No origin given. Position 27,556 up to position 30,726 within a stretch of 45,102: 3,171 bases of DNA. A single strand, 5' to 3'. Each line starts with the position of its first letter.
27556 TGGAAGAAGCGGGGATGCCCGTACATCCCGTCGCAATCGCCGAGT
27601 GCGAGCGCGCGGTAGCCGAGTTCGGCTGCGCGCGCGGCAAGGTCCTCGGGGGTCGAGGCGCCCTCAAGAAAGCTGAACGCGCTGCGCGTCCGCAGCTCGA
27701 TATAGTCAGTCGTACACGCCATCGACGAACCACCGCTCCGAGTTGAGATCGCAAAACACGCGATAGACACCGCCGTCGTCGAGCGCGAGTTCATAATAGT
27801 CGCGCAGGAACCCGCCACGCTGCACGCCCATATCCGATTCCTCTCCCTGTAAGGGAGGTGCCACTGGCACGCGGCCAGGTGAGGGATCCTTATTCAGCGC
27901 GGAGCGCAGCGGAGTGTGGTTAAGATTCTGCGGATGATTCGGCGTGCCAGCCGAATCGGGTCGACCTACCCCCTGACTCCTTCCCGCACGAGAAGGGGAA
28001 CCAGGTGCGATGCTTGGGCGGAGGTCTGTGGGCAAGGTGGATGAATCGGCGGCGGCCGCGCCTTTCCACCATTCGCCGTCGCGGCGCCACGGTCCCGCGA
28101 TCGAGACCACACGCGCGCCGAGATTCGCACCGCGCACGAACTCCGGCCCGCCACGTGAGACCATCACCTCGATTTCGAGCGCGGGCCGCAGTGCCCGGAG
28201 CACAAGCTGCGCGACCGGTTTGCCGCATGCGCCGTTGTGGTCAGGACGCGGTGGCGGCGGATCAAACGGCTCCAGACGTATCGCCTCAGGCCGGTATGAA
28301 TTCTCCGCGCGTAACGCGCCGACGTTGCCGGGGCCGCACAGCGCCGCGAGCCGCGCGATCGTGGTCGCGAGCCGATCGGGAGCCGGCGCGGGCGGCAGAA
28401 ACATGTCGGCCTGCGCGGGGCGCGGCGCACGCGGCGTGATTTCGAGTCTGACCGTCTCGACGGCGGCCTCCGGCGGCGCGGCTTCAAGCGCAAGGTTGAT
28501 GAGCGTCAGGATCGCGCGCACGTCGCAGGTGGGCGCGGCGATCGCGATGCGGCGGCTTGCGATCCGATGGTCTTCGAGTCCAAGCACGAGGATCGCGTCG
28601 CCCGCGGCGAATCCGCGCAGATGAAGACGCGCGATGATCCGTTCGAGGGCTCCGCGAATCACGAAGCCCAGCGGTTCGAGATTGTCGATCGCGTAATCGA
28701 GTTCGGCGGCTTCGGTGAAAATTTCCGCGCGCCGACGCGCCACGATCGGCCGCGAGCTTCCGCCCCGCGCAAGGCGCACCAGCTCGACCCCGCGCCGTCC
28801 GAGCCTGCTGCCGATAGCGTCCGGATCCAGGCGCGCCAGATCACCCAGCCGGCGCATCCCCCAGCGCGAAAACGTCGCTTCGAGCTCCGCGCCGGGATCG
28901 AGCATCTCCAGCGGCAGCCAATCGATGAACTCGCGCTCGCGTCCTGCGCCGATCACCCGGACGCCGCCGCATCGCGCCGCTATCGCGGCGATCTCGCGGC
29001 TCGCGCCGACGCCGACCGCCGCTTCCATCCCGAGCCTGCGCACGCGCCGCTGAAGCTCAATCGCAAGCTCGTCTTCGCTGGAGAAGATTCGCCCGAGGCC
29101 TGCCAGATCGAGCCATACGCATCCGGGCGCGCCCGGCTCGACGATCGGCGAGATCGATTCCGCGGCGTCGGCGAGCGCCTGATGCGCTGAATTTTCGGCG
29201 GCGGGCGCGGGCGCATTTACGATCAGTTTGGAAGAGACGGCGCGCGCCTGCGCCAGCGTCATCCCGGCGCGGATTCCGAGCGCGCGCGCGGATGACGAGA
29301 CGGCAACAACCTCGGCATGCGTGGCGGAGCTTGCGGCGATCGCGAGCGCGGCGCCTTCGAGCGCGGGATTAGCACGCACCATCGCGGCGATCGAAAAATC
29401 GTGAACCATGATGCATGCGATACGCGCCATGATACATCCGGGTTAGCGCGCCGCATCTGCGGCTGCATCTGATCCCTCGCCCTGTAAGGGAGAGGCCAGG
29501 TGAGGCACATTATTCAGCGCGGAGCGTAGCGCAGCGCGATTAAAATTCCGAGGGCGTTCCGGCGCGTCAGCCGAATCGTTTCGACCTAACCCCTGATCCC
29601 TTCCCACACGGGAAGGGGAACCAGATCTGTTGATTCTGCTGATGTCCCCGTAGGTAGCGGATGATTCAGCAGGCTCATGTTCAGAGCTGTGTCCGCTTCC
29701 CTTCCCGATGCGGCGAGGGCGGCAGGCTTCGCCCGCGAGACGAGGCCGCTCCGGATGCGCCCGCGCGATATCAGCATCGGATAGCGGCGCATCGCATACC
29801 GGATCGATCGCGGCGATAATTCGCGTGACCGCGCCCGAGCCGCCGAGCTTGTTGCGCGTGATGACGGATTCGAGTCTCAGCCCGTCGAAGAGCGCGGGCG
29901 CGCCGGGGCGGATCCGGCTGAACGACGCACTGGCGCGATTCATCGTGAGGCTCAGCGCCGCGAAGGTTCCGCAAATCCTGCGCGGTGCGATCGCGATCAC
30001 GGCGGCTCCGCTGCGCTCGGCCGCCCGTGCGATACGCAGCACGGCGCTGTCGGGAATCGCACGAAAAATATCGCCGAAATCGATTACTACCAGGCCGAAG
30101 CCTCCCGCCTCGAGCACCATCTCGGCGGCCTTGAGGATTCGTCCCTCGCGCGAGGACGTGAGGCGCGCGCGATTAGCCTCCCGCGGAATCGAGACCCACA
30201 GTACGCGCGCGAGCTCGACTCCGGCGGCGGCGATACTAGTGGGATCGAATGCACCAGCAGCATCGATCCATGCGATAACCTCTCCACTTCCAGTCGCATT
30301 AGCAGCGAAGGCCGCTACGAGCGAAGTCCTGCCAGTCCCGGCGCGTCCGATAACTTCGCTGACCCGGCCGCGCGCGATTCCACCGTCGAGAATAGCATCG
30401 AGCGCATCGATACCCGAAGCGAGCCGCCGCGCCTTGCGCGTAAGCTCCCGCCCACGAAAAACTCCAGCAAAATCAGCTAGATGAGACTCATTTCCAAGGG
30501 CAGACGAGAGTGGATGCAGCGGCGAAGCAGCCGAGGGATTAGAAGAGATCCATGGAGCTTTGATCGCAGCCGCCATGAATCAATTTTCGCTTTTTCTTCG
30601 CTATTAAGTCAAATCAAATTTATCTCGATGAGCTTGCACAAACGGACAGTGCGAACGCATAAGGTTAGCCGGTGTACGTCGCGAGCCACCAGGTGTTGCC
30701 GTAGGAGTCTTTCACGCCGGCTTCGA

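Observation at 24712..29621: One hairpin-ended ~150-175 bp repeat is inserted in frame in imuA, in imuB and twice in dnaE2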

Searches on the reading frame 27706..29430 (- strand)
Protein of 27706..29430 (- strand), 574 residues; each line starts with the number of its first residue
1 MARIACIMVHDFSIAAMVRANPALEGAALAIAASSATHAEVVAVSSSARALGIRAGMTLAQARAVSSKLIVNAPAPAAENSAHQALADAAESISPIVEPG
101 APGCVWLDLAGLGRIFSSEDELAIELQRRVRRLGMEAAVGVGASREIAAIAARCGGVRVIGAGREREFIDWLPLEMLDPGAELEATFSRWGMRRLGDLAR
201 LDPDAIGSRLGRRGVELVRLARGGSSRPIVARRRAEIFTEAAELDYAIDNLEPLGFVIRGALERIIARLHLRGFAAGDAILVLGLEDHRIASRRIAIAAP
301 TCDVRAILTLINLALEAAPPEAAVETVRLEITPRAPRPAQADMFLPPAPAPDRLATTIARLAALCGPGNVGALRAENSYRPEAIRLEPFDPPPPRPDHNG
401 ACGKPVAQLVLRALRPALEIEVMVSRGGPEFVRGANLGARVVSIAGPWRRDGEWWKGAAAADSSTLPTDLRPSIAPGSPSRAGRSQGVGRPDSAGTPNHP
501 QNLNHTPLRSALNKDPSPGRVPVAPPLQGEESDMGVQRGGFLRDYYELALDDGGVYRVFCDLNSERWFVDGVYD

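Call 9: search_protein_families(library=pfam, proteins=[window:27706-29430:-])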
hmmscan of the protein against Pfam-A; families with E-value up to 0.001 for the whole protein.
window:27706-29430:- (574 aa): 2 families
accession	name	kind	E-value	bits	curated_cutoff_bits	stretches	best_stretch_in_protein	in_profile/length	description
PF00817.25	IMS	-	4.6e-19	69.2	23.2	1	10-152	4-147/148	impB/mucB/samB family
PF08827.16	DUF1805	-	0.00067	20.3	29.5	0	38-62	36-60/64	Domain of unknown function (DUF1805)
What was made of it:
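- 27706..29430 (-): imuB, 574 aa (compact relatives about 500 aa). Pfam IMS (call 9).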

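Call 10: find_encoding_contigs(protein=window:27706-29430:-, flank=10000, max_places=6)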
Protein window:27706-29430:- (574 aa): 3 contigs read that carry it; 2 places shown.
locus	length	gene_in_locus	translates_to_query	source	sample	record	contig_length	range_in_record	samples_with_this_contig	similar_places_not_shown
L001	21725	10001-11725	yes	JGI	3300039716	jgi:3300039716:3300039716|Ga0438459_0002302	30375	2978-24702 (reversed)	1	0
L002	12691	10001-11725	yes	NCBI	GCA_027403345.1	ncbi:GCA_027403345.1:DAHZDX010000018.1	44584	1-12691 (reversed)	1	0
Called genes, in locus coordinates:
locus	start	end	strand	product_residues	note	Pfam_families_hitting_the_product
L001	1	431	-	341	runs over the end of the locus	PF00676:E1_dh, PF13292:DXP_synthase_N (weak), PF02775:TPP_enzyme_C (weak)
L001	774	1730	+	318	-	PF00296:Bac_luciferase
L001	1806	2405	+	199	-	PF03458:Gly_transporter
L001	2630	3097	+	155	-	-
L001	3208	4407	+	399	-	PF04055:Radical_SAM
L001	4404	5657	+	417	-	PF04055:Radical_SAM, PF19288:CofH_C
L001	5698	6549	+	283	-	PF01933:CofD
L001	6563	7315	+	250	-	PF01996:F420_ligase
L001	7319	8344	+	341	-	PF00348:polyprenyl_synt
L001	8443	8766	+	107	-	-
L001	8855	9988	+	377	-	PF00154:RecA_N, PF08423:Rad51 (weak), PF06745:ATPase (weak)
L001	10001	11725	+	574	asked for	PF00817:IMS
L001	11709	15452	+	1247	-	PF02811:PHP, PF07733:DNA_pol3_alpha, PF17657:DNA_pol3_finger, PF14579:HHH_6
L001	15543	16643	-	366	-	PF08240:ADH_N, PF16912:Glu_dehyd_C, PF00107:ADH_zinc_N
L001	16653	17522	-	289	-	PF14539:DUF4442 (faint), PF13622:4HBT_3 (weak), PF03061:4HBT (weak)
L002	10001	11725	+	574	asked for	PF00817:IMS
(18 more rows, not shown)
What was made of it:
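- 27706..29430 (-): An identical protein occurs on 3 other contigs (call 10).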

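Call 38: find_homologous_proteins(query=window:27706-29430:-, max_evalue=1e-20)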
Query window:27706-29430:- (574 aa): 422 proteins with E <= 1e-20 among 8000 candidates; the best 120 are listed.
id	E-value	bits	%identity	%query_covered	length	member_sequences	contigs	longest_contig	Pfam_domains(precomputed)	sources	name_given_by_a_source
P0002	0.0e+0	1247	100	100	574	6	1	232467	PF00817.26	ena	-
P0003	0.0e+0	1020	81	100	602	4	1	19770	PF00817.26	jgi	jgi:protein ImuB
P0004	2.6e-291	985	75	100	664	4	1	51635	PF00817.26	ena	-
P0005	4.1e-277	939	77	87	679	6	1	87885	PF00817.26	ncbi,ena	-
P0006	7.3e-276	934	76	90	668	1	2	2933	PF00817.26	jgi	jgi:protein ImuB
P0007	6.2e-275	931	76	100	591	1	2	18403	PF00817.26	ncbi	ncbi:MAG: DNA polymerase Y family protein [Candidatus Binataceae bacterium]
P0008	2.5e-270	916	73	100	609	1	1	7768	PF11799.14,PF00817.26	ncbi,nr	ncbi:MAG TPA: DNA polymerase Y family protein [Candidatus Binataceae bacterium]|nr:DNA polymerase Y 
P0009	1.5e-263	894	73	100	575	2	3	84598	PF00817.26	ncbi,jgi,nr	ncbi:MAG TPA: DNA polymerase Y family protein [Candidatus Binataceae bacterium]|nr:DNA polymerase Y 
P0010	5.1e-234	796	67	100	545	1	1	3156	PF11799.14,PF00817.26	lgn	-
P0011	1.7e-224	765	64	100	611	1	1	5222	PF00817.26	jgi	jgi:protein ImuB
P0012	1.3e-221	755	61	100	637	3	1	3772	PF00817.26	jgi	jgi:protein ImuB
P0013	1.2e-219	749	63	100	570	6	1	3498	PF11799.14,PF00817.26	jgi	jgi:protein ImuB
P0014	1.6e-219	748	65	100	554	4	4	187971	PF00817.26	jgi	jgi:protein ImuB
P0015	1.9e-219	748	63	100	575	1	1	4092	PF11799.14,PF00817.26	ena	-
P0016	2.2e-219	748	63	100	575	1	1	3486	PF11799.14,PF00817.26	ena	-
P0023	1.1e-216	739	69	80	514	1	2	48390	PF00817.26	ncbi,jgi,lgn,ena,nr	ncbi:MAG TPA: DNA polymerase Y family protein [Candidatus Binataceae bacterium]|nr:DNA polymerase Y 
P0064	6.5e-211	720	62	100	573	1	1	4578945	PF00817.26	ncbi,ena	-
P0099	3.2e-194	665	65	80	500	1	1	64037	PF00817.26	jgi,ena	-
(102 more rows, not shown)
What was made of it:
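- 27706..29430 (-): Homologues are named ImuB or Y-family polymerase by their sources (call 38).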

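Call 44: find_encoding_contigs(protein=P0099, flank=6000, max_places=1)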
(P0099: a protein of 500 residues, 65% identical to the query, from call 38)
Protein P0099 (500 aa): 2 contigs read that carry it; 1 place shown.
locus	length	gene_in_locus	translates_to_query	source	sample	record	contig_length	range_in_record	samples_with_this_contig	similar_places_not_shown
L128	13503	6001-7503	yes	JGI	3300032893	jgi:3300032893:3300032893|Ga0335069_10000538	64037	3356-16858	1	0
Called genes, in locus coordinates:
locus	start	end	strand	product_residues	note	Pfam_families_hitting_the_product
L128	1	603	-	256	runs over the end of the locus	PF06114:Peptidase_M78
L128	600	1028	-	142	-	-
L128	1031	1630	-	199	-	-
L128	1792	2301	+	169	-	PF14452:Multi_ubiq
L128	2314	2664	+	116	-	-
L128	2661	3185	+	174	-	-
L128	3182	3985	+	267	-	PF00899:ThiF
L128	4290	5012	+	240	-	PF13365:Trypsin_2 (weak)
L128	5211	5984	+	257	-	PF00154:RecA_N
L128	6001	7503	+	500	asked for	PF00817:IMS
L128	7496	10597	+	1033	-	PF02811:PHP, PF07733:DNA_pol3_alpha, PF17657:DNA_pol3_finger, PF14579:HHH_6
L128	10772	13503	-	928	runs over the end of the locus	PF13538:UvrD_C_2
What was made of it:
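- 23979..27722 (-): dnaE2 (imuC), 1247 aa, about 214 aa longer than a compact relative (1033 aa in L128). Gene sizes in the outgroup operon (call 44).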

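Call 45: find_encoding_contigs(protein=P0023, flank=6000, max_places=1)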
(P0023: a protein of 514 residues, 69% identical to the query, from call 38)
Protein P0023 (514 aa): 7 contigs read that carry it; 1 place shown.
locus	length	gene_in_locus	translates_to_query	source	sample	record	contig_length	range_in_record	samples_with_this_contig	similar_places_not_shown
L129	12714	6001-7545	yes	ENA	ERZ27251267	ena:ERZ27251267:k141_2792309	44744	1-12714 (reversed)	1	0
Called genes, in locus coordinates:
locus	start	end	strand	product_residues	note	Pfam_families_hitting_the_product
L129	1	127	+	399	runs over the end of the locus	PF04055:Radical_SAM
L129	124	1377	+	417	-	PF04055:Radical_SAM, PF19288:CofH_C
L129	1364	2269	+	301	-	PF01933:CofD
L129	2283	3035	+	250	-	PF01996:F420_ligase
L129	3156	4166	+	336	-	PF00348:polyprenyl_synt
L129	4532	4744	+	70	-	PF01402:RHH_1 (weak)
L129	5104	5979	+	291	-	PF00154:RecA_N, PF06745:ATPase (weak)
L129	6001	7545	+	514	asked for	PF00817:IMS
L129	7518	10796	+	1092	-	PF02811:PHP, PF07733:DNA_pol3_alpha, PF17657:DNA_pol3_finger, PF14579:HHH_6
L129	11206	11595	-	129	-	-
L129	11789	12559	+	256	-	PF00106:adh_short, PF08659:KR, PF13561:adh_short_C2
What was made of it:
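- Relatives with empty sites keep an intact operon (L128, L129; calls 44, 45).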

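Call 46: find_encoding_contigs(protein=P0064, flank=10000, max_places=1)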
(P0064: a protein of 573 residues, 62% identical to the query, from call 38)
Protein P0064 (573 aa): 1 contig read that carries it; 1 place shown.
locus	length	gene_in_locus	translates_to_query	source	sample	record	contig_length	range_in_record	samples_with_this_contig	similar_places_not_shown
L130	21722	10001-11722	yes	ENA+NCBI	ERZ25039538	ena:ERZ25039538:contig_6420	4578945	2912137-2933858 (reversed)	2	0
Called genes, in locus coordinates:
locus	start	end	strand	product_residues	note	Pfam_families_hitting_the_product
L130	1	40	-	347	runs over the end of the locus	PF00676:E1_dh, PF13292:DXP_synthase_N (weak), PF02775:TPP_enzyme_C (faint)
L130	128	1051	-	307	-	PF06267:DUF1028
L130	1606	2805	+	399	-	PF04055:Radical_SAM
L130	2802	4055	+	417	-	PF04055:Radical_SAM, PF19288:CofH_C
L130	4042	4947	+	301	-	PF01933:CofD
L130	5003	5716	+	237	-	PF01996:F420_ligase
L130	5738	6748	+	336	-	PF00348:polyprenyl_synt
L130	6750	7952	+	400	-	PF00890:FAD_binding_2 (faint), PF01266:DAO (weak), PF01494:FAD_binding_3, PF01946:Thi4 (faint), PF13450:NAD_binding_8 (weak)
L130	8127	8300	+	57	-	-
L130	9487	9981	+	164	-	-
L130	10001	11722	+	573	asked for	PF00817:IMS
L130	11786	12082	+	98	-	PF12441:CopG_antitoxin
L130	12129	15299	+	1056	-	PF02811:PHP, PF07733:DNA_pol3_alpha, PF17657:DNA_pol3_finger, PF14579:HHH_6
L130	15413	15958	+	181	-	PF13801:Metal_resist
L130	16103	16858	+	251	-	PF00106:adh_short, PF08659:KR, PF13561:adh_short_C2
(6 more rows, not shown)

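Call 47: find_encoding_contigs(protein=P0005, flank=6000, max_places=1)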
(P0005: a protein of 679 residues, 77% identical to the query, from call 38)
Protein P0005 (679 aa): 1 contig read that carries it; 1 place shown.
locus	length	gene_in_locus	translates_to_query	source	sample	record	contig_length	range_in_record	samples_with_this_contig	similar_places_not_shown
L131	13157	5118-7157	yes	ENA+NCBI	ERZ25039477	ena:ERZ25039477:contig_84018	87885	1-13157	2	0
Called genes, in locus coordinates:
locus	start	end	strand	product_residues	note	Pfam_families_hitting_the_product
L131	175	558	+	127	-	PF00903:Glyoxalase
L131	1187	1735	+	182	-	-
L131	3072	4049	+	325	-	PF00154:RecA_N, PF06745:ATPase (weak)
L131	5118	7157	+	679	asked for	PF00817:IMS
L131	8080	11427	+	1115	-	PF07733:DNA_pol3_alpha, PF17657:DNA_pol3_finger, PF14579:HHH_6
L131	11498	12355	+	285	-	PF13714:PEP_mutase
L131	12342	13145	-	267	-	PF00106:adh_short, PF13561:adh_short_C2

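Call 64: search_solved_structures(query=window:27706-29430:-, max_evalue=0.001, show_alignments=1)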
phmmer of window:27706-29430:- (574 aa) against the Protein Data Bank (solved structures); distinct sequences matched with E-value up to 0.001: 40.
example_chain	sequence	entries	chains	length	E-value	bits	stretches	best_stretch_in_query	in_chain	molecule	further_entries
7yll_A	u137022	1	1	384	2.6e-08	36.3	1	18-242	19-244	DNA polymerase IV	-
6jup_F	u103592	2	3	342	2.6e-07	33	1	9-233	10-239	DNA polymerase IV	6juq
6juq_A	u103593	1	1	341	2.6e-07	33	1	9-233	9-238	DNA polymerase IV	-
4irc_F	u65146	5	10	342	2.8e-07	32.9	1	11-233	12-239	DNA polymerase IV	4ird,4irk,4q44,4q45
4r8u_A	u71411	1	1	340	4.9e-07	32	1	11-233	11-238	DNA polymerase IV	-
4r8u_B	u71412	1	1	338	5.1e-07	32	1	12-233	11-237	DNA polymerase IV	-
4ir1_F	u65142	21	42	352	5.4e-07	31.9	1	11-233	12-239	DNA polymerase IV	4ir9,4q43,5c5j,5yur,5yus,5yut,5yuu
3pr4_A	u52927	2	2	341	1.1e-06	30.9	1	14-256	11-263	DNA polymerase IV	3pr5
4g3i_A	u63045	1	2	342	1.8e-06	30.2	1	19-255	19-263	DNA polymerase IV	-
3v6k_A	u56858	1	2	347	1.9e-06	30.1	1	19-255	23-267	DNA polymerase IV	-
3pvx_A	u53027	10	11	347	1.9e-06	30.1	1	19-255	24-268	DNA polymerase IV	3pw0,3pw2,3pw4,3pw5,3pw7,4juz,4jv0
3v6h_A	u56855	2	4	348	1.9e-06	30.1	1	19-255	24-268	DNA polymerase IV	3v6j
2ago_A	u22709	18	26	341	2e-06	30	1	19-256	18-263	DNA polymerase IV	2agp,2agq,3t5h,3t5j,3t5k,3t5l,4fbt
2rdi_A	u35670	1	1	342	2e-06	30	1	19-255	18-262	DNA polymerase IV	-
4tqr_A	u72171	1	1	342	2e-06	30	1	19-255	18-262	DNA polymerase IV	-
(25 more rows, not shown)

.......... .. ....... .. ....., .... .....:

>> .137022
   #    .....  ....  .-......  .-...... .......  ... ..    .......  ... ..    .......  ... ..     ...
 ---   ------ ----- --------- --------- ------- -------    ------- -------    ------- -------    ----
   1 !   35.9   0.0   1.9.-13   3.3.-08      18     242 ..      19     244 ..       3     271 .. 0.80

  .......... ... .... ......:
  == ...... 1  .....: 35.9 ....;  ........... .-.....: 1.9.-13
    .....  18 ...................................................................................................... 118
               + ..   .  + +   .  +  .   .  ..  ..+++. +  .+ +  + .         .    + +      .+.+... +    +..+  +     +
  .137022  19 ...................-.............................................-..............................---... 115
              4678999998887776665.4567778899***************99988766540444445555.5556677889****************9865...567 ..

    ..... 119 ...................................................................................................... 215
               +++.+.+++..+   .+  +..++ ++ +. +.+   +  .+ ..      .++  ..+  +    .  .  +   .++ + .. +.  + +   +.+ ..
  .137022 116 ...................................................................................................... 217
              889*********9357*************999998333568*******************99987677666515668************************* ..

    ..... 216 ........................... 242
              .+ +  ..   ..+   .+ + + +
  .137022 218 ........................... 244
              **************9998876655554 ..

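Call 77: predict_structure(alignment_id=A7)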
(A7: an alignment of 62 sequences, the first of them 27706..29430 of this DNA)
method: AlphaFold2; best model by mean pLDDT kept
length: 574 residues; sequences in the alignment: 62
mean_pLDDT: 73.6   pTM: 0.49
mean pLDDT of the five models: 73.6, 71.5, 70.6, 69.5, 68.3
residues with pLDDT >= 90: 216; 70-90: 145; 50-70: 74; < 50: 139
segments of 3 or more residues with pLDDT < 50: 348-350, 375-406, 412-425, 427-438, 459-490, 492-496, 501-537
pLDDT, mean of each block of 10 residues (from residue 1): 89 96 96 95 96 96 97 94 94 88 93 91 96 96 91 94 90 87 90 90 79 86 70 68 90 93 89 85 90 85 90 90 93 76 52 56 59 48 39 41 48 45 45 49 75 57 38 37 35 42 31 35 37 48 80 77 78 69
secondary structure, 60 per line:
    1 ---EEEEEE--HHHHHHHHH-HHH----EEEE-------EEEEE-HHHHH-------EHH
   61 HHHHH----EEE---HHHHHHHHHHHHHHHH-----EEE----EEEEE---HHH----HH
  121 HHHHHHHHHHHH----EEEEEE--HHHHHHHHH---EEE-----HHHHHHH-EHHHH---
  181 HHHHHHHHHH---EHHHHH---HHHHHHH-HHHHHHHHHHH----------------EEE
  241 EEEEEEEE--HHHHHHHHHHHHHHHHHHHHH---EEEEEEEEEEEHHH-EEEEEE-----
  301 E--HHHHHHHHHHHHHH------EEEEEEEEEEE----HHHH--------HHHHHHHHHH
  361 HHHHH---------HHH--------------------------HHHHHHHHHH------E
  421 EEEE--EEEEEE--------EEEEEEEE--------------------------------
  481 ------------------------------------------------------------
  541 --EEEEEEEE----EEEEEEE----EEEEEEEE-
elements in order: E4-9 H12-20 E29-32 E40-44 H46-50 H59-65 E70-72 H76-91 E97-99 E104-108 H119-132 E137-142 H145-153 E157-159 H165-171 H174-177 H181-190 H195-199 H203-209 H211-221 E238-248 H251-271 E275-285 E290-295 H304-317 E324-334 H339-342 H351-365 H404-413 E420-424 E427-432 E441-448 E543-550 E555-561 E566-573
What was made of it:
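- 27814..28065 (-): Inserted array in the ImuB-C domain loop (84 aa between GEWW and GFLRDYY). AlphaFold: most of residues 459-537 have pLDDT < 50 and none has secondary structure, between strands 441-448 and 543-550 (call 77).
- On ImuA-ImuB-DnaE2 (ImuC) mutasome operon (the host): The C-terminal strands of ImuB are predicted with pLDDT of about 69-80 (call 77).
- The ImuB insert is predicted to be disordered, between confident beta strands (call 77). The insert is predicted to be disordered, with no secondary structure (call 77).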

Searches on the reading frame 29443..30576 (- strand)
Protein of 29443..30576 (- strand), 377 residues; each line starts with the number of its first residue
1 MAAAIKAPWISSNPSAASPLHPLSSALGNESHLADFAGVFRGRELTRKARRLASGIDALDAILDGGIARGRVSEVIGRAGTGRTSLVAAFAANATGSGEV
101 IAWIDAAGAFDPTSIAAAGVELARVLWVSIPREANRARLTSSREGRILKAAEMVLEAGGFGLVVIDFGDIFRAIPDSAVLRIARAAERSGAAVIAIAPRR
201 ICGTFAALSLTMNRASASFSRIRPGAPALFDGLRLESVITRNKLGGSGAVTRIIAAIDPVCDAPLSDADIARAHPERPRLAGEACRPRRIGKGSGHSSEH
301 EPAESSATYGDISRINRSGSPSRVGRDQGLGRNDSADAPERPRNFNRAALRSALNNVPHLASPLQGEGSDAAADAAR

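Call 9: search_protein_families(library=pfam, proteins=[window:29443-30576:-])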
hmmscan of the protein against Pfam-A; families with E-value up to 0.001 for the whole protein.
window:29443-30576:- (377 aa): 3 families
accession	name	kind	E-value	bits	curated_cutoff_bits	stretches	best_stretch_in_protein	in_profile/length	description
PF00154.27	RecA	-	4.9e-10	39.8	27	1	46-166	27-137/262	recA bacterial DNA recombination protein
PF06745.19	ATPase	-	9e-07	28.9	26.6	1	54-99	3-49/231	KaiC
PF08423.17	Rad51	-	1.5e-05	24.9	22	1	51-166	7-128/244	Rad51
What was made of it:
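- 29443..30576 (-): imuA, 377 aa, RecA-like (compact relatives 257-291 aa). Pfam RecA, KaiC, Rad51 (call 9).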
